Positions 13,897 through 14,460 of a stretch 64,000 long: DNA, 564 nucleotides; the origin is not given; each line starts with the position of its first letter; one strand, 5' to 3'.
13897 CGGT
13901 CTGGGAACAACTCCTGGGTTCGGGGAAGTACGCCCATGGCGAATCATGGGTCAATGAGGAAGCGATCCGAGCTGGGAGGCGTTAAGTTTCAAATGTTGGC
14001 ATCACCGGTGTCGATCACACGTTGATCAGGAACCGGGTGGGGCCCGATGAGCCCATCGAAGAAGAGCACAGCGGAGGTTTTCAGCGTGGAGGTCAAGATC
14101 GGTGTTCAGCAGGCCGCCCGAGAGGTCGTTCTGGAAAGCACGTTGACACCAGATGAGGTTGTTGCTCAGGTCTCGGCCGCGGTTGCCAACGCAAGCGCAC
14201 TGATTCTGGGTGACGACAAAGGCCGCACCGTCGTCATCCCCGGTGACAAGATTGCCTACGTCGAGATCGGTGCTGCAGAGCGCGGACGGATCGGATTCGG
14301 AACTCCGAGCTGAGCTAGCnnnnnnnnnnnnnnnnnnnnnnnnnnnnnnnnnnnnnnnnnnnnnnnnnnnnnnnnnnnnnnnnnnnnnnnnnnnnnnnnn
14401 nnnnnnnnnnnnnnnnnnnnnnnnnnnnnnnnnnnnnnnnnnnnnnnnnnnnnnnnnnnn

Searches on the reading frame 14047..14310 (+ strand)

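Call 3: search_protein_families(library=pfam, proteins=[window:14047-14310:+])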
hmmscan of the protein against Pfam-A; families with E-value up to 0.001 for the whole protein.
window:14047-14310:+ (88 aa): 1 family
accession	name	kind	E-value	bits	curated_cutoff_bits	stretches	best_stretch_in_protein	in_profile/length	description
PF11305.13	DUF3107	-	3.2e-26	91.9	27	1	14-85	1-73/73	Protein of unknown function (DUF3107)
